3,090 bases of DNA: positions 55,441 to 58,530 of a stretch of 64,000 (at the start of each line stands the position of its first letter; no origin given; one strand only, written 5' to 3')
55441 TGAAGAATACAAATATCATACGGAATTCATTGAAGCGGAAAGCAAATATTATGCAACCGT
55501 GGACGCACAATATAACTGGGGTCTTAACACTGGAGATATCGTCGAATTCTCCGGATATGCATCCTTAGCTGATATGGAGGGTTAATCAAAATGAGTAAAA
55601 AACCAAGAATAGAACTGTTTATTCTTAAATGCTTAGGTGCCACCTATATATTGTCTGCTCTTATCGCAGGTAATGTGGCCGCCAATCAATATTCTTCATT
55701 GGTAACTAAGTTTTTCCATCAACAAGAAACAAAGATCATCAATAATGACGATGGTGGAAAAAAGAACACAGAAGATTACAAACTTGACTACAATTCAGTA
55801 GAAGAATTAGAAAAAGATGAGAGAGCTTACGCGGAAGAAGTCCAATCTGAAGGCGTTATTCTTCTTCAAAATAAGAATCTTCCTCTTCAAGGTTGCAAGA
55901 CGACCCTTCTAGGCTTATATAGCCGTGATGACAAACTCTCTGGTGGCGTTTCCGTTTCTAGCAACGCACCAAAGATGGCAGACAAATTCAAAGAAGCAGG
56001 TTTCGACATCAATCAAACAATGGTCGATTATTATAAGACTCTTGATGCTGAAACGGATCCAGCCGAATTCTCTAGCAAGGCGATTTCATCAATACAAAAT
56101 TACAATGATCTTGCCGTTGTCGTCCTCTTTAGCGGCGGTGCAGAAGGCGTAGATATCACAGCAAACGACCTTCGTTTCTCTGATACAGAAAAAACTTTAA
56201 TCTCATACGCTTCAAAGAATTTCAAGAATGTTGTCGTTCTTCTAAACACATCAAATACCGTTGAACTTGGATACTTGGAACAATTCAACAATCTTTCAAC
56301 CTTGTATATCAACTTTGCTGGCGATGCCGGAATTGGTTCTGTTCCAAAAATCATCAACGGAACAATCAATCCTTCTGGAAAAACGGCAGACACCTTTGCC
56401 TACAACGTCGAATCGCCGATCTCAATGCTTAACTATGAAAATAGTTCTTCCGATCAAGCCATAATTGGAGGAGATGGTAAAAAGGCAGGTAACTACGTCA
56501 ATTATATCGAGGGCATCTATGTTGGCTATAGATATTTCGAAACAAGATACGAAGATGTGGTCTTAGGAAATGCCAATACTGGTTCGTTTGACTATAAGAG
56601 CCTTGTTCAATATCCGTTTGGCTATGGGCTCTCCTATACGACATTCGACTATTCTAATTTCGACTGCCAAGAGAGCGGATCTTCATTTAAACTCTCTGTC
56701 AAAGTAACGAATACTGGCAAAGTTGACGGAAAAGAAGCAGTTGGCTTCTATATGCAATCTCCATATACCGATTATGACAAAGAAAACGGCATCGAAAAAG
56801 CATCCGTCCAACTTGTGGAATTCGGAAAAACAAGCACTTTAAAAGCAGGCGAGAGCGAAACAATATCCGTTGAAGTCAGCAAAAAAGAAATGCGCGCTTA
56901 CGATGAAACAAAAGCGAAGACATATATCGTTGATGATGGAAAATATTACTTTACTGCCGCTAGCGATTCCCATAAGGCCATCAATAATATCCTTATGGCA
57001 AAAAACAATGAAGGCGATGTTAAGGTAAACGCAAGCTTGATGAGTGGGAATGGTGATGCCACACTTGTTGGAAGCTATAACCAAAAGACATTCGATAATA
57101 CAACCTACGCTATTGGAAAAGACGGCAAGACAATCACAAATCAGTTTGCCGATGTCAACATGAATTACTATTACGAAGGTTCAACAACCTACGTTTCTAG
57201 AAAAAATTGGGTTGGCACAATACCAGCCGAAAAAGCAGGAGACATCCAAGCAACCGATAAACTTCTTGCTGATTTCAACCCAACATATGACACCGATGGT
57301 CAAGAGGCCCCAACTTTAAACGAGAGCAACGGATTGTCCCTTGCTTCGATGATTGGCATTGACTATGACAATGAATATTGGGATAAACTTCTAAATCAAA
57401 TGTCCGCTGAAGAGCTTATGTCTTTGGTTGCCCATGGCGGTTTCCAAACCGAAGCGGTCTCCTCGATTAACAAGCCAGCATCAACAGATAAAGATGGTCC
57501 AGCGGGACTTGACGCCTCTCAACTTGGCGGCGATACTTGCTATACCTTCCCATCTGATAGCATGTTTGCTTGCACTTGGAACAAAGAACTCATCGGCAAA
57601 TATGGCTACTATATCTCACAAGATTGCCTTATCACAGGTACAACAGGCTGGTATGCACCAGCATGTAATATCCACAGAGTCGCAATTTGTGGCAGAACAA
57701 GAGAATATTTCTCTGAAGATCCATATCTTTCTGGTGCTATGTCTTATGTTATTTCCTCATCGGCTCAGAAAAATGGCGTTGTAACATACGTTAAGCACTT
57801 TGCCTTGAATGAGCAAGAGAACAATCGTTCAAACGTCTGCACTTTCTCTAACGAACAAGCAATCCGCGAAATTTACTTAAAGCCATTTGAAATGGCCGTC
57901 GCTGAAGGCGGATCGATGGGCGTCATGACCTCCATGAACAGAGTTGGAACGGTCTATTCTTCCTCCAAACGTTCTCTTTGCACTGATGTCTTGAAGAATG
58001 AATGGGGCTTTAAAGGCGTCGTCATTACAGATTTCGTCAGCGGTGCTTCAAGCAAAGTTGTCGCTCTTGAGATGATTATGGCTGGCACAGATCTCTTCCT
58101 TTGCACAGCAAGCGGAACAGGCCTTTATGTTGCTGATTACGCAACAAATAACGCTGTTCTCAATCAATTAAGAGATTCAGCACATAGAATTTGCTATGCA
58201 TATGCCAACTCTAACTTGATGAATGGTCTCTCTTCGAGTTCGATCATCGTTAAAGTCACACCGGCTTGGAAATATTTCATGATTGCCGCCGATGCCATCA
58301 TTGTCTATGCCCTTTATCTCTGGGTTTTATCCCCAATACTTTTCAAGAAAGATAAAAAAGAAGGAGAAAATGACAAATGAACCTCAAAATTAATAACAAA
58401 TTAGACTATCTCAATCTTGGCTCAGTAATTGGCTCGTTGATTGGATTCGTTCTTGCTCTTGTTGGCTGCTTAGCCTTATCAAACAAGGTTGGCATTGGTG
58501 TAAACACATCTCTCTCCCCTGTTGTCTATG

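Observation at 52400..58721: Second, diverged copy of the same regulator-kinase-GH3-small-membrane-protein cassette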

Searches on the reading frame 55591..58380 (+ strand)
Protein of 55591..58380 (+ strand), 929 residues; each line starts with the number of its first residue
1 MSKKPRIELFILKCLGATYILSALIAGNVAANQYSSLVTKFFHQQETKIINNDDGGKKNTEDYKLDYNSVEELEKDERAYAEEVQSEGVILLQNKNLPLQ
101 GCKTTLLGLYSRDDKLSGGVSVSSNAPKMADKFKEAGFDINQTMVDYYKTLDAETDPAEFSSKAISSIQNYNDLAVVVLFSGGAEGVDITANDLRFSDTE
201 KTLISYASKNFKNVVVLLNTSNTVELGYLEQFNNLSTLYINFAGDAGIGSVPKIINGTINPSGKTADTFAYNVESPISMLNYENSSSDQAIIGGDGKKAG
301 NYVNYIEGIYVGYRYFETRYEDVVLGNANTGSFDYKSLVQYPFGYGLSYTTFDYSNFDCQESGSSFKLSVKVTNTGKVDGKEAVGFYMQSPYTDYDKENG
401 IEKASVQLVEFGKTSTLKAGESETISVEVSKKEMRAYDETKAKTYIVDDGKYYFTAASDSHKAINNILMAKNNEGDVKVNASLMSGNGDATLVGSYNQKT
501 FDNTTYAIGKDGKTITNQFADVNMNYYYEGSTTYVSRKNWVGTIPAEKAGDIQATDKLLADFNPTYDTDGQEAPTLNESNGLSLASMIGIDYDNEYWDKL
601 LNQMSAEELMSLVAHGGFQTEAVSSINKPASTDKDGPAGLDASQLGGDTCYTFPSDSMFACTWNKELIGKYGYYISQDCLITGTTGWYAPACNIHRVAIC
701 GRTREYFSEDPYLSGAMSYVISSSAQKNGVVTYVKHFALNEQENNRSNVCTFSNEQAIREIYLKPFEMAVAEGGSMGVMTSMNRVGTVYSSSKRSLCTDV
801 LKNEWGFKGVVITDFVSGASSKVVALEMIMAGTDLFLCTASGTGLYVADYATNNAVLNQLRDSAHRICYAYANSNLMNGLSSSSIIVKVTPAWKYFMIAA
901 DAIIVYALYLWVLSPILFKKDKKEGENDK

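Call 10: search_protein_families(library=pfam, proteins=[window:55591-58380:+], max_evalue=0.01)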
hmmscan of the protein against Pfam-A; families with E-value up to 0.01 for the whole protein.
window:55591-58380:+ (929 aa): 3 families
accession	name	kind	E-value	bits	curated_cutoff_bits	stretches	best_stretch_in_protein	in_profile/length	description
PF00933.27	Glyco_hydro_3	-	4.9e-28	98.9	27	1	645-844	78-287/316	Glycosyl hydrolase family 3 N terminal domain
PF01915.27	Glyco_hydro_3_C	-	7.6e-18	65.6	31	1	89-313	1-200/200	Glycosyl hydrolase family 3 C-terminal domain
PF14310.12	Fn3-like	-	1.7e-08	34.9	25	1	397-460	10-71/71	Fibronectin type III-like domain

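Call 15: find_encoding_contigs(protein=window:55591-58380:+, flank=10000, max_places=5)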
Protein window:55591-58380:+ (929 aa): no gene with exactly this product is on record in the collection.

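Call 16: find_homologous_proteins(query=window:55591-58380:+, max_evalue=1e-20)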
Query window:55591-58380:+ (929 aa): 7698 proteins with E <= 1e-20 among 8000 candidates; the best 120 are listed.
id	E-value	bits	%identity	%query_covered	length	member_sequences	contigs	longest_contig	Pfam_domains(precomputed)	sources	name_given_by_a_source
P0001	0.0e+0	2085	100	100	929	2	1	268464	PF01915.28,PF14310.13,PF00933.28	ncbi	-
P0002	0.0e+0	1418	67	99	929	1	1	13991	PF01915.28,PF14310.13,PF00933.28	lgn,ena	-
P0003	0.0e+0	1418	67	99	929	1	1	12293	PF01915.28,PF14310.13,PF00933.28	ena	-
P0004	0.0e+0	1418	67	99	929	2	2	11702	PF01915.28,PF14310.13,PF00933.28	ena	-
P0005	0.0e+0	1417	67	99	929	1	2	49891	PF01915.28,PF14310.13,PF00933.28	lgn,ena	-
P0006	0.0e+0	1417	67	99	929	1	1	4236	PF01915.28,PF14310.13,PF00933.28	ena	-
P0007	0.0e+0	1417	67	99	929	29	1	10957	PF01915.28,PF14310.13,PF00933.28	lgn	-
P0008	0.0e+0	1416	67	99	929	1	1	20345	PF01915.28,PF14310.13,PF00933.28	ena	-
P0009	0.0e+0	1414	67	99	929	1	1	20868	PF01915.28,PF14310.13,PF00933.28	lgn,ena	-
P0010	0.0e+0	1413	67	99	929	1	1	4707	PF01915.28,PF14310.13,PF00933.28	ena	-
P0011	0.0e+0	1411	67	99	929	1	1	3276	PF01915.28,PF14310.13,PF00933.28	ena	-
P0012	0.0e+0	1409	67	99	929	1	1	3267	PF01915.28,PF14310.13,PF00933.28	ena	-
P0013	0.0e+0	1403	67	100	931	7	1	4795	PF01915.28,PF14310.13,PF00933.28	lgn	-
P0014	0.0e+0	1401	68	99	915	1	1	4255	PF01915.28,PF14310.13,PF00933.28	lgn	-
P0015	0.0e+0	1401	68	98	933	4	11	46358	PF01915.28,PF14310.13,PF00933.28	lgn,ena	-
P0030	2.0e-255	868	47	98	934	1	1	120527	PF01915.28,PF14310.13,PF00933.28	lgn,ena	-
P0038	1.4e-237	809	44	97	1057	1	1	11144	PF01915.28,PF14310.13,PF00933.28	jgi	-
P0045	6.3e-224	764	41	99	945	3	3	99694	PF01915.28,PF14310.13,PF00933.28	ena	-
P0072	2.9e-207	709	42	97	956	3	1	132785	PF01915.28,PF14310.13,PF00933.28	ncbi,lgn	-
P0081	4.1e-207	708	42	97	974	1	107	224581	PF01915.28,PF14310.13,PF00933.28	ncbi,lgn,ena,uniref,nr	ncbi:glycoside hydrolase family 3 protein [Bifidobacterium dentium]|uniref:glycoside hydrolase famil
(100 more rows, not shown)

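Call 17: find_encoding_contigs(protein=P0001, flank=10000, max_places=3)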
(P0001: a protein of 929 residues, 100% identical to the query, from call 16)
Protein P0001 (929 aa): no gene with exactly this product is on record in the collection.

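Call 18: find_encoding_contigs(protein=P0005, flank=10000, max_places=3)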
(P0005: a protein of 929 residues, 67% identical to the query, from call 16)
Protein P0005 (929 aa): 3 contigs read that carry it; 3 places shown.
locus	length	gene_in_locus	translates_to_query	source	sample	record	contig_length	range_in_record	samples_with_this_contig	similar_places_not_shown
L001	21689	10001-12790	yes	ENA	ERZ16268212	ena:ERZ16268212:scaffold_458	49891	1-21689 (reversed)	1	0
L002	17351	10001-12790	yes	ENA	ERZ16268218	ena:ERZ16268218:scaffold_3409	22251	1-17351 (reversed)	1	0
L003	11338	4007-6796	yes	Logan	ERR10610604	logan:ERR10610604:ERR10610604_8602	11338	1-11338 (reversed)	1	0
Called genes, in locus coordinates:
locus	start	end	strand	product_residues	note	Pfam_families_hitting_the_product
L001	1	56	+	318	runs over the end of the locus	-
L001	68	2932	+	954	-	PF01915:Glyco_hydro_3_C, PF14310:Fn3-like, PF00933:Glyco_hydro_3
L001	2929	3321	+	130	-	-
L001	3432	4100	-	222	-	PF00132:Hexapep, PF14602:Hexapep_2 (weak)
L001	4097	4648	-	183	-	PF01613:Flavin_Reduct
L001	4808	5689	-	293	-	PF00126:HTH_1, PF03466:LysR_substrate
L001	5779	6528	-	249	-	PF02627:CMD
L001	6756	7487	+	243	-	PF00072:Response_reg, PF04397:LytTR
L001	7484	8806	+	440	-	PF14501:HATPase_c_5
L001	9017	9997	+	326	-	-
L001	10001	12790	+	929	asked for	PF01915:Glyco_hydro_3_C, PF14310:Fn3-like (weak), PF00933:Glyco_hydro_3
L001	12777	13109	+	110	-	-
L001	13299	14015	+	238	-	PF00072:Response_reg, PF04397:LytTR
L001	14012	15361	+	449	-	PF14501:HATPase_c_5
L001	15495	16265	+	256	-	-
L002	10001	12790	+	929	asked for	PF01915:Glyco_hydro_3_C, PF14310:Fn3-like (weak), PF00933:Glyco_hydro_3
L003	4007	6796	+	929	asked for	PF01915:Glyco_hydro_3_C, PF14310:Fn3-like (weak), PF00933:Glyco_hydro_3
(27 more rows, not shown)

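Call 19: find_encoding_contigs(protein=P0030, flank=10000, max_places=3)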
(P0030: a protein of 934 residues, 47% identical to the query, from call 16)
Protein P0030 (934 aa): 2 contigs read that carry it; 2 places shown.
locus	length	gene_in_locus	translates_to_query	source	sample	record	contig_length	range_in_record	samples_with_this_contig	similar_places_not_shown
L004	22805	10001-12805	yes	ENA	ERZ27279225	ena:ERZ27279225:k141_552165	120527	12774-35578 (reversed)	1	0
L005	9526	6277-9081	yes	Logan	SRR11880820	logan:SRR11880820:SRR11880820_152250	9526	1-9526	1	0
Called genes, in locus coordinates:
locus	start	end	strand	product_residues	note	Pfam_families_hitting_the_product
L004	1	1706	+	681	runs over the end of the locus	PF02518:HATPase_c, PF00204:DNA_gyraseB, PF01751:Toprim, PF00986:DNA_gyraseB_C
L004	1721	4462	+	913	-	PF00521:DNA_topoisoIV, PF03989:DNA_gyraseA_C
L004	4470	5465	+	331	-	-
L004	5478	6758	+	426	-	PF02403:Seryl_tRNA_N, PF00587:tRNA-synt_2b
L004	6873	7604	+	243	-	PF00072:Response_reg, PF04397:LytTR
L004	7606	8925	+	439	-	PF14501:HATPase_c_5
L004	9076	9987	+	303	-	-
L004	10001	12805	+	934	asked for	PF01915:Glyco_hydro_3_C, PF14310:Fn3-like, PF00933:Glyco_hydro_3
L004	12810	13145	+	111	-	-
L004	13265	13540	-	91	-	-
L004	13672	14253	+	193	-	PF00383:dCMP_cyt_deam_1, PF14437:MafB19-deam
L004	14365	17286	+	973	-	PF02463:SMC_N (faint), PF00005:ABC_tran, PF02687:FtsX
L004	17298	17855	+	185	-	-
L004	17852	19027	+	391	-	PF00465:Fe-ADH, PF13685:Fe-ADH_2, PF25137:ADH_Fe_C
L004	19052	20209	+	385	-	-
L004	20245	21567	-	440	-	PF19290:PmbA_TldD_2nd, PF19289:PmbA_TldD_3rd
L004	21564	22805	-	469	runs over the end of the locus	PF01523:PmbA_TldD_1st, PF19290:PmbA_TldD_2nd, PF19289:PmbA_TldD_3rd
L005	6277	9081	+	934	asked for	PF01915:Glyco_hydro_3_C, PF14310:Fn3-like, PF00933:Glyco_hydro_3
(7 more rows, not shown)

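Call 20: find_encoding_contigs(protein=P0081, flank=8000, max_places=2)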
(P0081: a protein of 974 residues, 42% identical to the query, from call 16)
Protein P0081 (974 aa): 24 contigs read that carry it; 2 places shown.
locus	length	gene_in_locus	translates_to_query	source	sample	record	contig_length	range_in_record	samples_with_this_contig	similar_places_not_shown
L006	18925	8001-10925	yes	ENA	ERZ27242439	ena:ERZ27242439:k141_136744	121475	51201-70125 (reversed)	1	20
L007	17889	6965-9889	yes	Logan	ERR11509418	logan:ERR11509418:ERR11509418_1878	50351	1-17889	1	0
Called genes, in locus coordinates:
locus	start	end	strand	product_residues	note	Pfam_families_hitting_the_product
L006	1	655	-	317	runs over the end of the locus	PF00135:COesterase (weak), PF20434:BD-FAE, PF07859:Abhydrolase_3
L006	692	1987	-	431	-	PF07690:MFS_1, PF13347:MFS_2, PF07690:MFS_1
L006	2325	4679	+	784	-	PF00933:Glyco_hydro_3, PF01915:Glyco_hydro_3_C, PF14310:Fn3-like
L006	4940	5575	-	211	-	PF00440:TetR_N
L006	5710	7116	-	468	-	PF02518:HATPase_c (weak), PF14501:HATPase_c_5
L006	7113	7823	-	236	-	PF00072:Response_reg, PF04397:LytTR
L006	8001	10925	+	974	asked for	PF01915:Glyco_hydro_3_C, PF14310:Fn3-like, PF00933:Glyco_hydro_3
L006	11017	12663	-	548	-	PF04616:Glyco_hydro_43, PF17851:GH43_C2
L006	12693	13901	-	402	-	PF00150:Cellulase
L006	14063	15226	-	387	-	PF00150:Cellulase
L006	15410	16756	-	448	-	PF02055:Glyco_hydro_30, PF02057:Glyco_hydro_59 (faint), PF17189:Glyco_hydro_30C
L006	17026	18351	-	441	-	PF07690:MFS_1, PF13347:MFS_2, PF00083:Sugar_tr, PF07690:MFS_1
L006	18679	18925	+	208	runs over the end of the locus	PF00440:TetR_N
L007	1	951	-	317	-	?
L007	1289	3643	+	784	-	PF00933:Glyco_hydro_3, PF01915:Glyco_hydro_3_C, PF14310:Fn3-like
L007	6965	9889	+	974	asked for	PF01915:Glyco_hydro_3_C, PF14310:Fn3-like, PF00933:Glyco_hydro_3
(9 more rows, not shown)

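Call 21: find_encoding_contigs(protein=P0045, flank=8000, max_places=2)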
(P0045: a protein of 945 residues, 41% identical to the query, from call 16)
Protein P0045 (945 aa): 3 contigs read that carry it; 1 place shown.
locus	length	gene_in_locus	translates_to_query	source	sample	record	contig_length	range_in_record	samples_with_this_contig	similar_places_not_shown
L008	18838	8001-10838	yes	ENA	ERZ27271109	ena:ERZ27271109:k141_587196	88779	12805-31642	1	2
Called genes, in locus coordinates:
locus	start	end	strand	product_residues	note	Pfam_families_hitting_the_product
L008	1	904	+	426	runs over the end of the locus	PF14501:HATPase_c_5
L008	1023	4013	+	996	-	PF01915:Glyco_hydro_3_C, PF14310:Fn3-like, PF00933:Glyco_hydro_3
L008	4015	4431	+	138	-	-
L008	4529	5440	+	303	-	PF00756:Esterase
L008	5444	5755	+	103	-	-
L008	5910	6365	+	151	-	PF00572:Ribosomal_L13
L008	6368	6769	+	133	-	PF00380:Ribosomal_S9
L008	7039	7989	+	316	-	-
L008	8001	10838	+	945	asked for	PF01915:Glyco_hydro_3_C, PF14310:Fn3-like, PF00933:Glyco_hydro_3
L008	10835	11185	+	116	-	-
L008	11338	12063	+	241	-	PF00072:Response_reg, PF04397:LytTR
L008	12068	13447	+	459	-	PF14501:HATPase_c_5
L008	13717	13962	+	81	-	PF01479:S4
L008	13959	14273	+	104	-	-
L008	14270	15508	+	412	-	PF01171:ATP_bind_3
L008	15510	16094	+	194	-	-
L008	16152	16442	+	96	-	-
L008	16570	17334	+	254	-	PF03309:Pan_kinase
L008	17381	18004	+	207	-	PF12822:ECF_trnsprt (weak)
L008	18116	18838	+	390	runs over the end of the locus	PF00465:Fe-ADH, PF13685:Fe-ADH_2, PF25137:ADH_Fe_C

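Call 22: find_encoding_contigs(protein=P0072, flank=8000, max_places=2)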
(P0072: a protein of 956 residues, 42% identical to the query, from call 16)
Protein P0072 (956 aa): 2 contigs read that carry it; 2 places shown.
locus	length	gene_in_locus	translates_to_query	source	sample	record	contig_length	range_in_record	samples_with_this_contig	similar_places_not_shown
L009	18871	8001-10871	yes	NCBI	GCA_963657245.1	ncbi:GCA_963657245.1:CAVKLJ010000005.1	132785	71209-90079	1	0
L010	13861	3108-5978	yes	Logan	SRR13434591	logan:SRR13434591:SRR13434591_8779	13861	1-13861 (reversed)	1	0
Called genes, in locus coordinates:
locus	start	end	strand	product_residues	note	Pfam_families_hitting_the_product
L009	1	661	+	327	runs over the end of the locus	-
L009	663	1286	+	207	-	-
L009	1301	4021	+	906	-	-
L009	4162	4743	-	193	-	PF13958:ToxN_toxin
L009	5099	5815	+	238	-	PF00072:Response_reg, PF04397:LytTR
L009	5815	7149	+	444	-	PF14501:HATPase_c_5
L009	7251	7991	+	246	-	-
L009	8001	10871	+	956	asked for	PF01915:Glyco_hydro_3_C, PF14310:Fn3-like, PF00933:Glyco_hydro_3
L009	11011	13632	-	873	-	PF00990:GGDEF, PF00563:EAL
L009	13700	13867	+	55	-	-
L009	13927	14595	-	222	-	PF04011:LemA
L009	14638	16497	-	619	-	-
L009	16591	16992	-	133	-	-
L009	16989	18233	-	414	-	PF00005:ABC_tran, PF08352:oligo_HPY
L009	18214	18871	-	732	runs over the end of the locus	PF00005:ABC_tran, PF02463:SMC_N (faint), PF13304:AAA_21, PF00005:ABC_tran, PF08352:oligo_HPY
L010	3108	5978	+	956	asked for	PF01915:Glyco_hydro_3_C, PF14310:Fn3-like, PF00933:Glyco_hydro_3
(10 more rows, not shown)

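Call 25: find_related_loci(query=A1, collection=genome_contigs, flank=8000)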
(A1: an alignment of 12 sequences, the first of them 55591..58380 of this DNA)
Query A1 (929 aa) in genome_contigs; peptide patterns used: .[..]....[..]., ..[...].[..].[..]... (x = any residue, [..] = any of these).
600 stretches matched a pattern (row limit reached: there are more); 600 encode a relative of the query (tblastn E <= 1e-3); the best 80 are kept; 80 distinct loci.
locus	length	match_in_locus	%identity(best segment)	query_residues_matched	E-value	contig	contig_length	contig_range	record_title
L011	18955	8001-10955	37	1-924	0e+0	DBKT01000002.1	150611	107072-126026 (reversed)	MAG TPA_asm: Bacillales bacterium UBA743 UBA743_contig_711, whole genome shotgun sequence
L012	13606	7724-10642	38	9-923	0e+0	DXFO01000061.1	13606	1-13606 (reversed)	MAG TPA_asm: Candidatus Gemmiger faecavium isolate ChiSxjej1B13-1558 ChiSxjej1B13M5__C357032_L13606_SAMN08009907, whole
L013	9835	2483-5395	38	1-905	0e+0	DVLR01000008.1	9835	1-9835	MAG TPA_asm: Candidatus Merdenecus merdavium isolate CHK160-2840 CHK160__C7227_L9835_ERR2241953, whole genome shotgun se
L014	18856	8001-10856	38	14-904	0e+0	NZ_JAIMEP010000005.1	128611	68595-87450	Streptococcus suis strain HCJ31 HCJ31_Scaffold5, whole genome shotgun sequence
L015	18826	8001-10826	36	3-894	3e-180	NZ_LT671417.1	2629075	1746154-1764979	Thermophilibacter provencensis strain Marseille-P2912T, whole genome shotgun sequence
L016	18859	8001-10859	40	1-923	0e+0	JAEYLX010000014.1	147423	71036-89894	MAG: Bacillota bacterium isolate OH_HFB_53 k127_1630281, whole genome shotgun sequence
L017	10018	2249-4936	38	20-886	3e-168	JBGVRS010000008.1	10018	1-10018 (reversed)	MAG: Lachnospiraceae bacterium isolate fecal_MAG_135 fecal_MAG_135_contig_0008, whole genome shotgun sequence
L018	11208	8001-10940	36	21-910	3e-160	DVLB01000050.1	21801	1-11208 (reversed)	MAG TPA_asm: Candidatus Galloscillospira stercoripullorum isolate CHK33-6455 CHK33__C192561_L21801_ERR2241698, whole gen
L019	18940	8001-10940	36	20-912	9e-166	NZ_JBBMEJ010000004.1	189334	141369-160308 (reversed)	Blautia aquisgranensis strain CLA-JM-H16 CLAJMH16_contig_4_length_189334, whole genome shotgun sequence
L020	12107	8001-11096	33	1-924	3e-156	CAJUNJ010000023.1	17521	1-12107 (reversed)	MAG TPA_asm: uncultured Christensenellaceae bacterium isolate MGBC152987 genome assembly, contig: MGBC152987.23, whole g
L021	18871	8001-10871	34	6-884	4e-154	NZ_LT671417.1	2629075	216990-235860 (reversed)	Thermophilibacter provencensis strain Marseille-P2912T, whole genome shotgun sequence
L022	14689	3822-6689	34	11-889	1e-153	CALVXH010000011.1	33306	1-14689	MAG: uncultured Bacilli bacterium isolate BRZ_SL__bin15 genome assembly, contig: BRZ_SL__NODE_1827_length_33306_cov_5.81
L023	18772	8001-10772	36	33-913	3e-153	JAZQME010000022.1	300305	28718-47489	MAG: Lachnospira sp. isolate T1900044607_TS20190073.MAGScoT_cleanbin_000006 SGB_758_k141_3056479, whole genome shotgun s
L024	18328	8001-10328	38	172-923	3e-152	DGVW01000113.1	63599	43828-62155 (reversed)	MAG TPA_asm: Oribacterium sp. UBA4274 UBA4274_contig_57298, whole genome shotgun sequence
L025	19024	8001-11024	34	1-920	9e-150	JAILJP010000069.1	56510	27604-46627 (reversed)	MAG: Lachnospiraceae bacterium isolate RUI179 k141_2381912_flag=0_multi=13.9977_len=56510, whole genome shotgun sequence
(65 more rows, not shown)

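Call 30: search_solved_structures(query=window:55591-58380:+, max_evalue=0.00001)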
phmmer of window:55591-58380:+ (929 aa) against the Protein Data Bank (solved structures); distinct sequences matched with E-value up to 0.00001: 52.
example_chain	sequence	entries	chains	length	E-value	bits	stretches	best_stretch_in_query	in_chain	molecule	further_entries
2x40_A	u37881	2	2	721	5.9e-70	239.5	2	612-837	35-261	BETA-GLUCOSIDASE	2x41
2x42_A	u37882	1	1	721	7.8e-69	235.8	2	612-837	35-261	BETA-GLUCOSIDASE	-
8idz_A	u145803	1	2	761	1.1e-68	235.4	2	612-837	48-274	Beta-glucosidase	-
5k6l_A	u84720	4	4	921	3.5e-63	217.1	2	614-888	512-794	B-GLUCOSIDASE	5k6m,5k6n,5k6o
7ms2_A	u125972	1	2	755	4.4e-62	213.5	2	599-842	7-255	Thermostable beta-glucosidase B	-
8j9f_A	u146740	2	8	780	1e-61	212.3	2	582-823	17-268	Beta-glucosidase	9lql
5wug_A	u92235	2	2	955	3.2e-58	200.7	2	624-826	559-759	Beta-glucosidase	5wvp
5wab_A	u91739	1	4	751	2.1e-56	194.7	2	601-817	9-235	Putative beta-glucosidase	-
7pjj_A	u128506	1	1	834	2.1e-44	155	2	627-822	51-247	Beta-glucosidase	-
3abz_A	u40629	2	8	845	5.7e-43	150.3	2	598-817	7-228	Beta-glucosidase I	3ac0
4i3g_A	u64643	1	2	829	1.9e-41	145.2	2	627-821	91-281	Beta-glucosidase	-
8va7_A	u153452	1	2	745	2.8e-41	144.6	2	598-839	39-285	Glycoside hydrolase family 3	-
5tf0_A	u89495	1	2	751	5.5e-37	130.5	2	650-821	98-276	Glycosyl hydrolase family 3 N-terminal domain protein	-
7zb3_A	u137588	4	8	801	2e-36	128.6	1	652-816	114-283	Beta-xylosidase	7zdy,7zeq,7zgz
8c7f_A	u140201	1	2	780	9.8e-36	126.3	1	652-816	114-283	Xylosidase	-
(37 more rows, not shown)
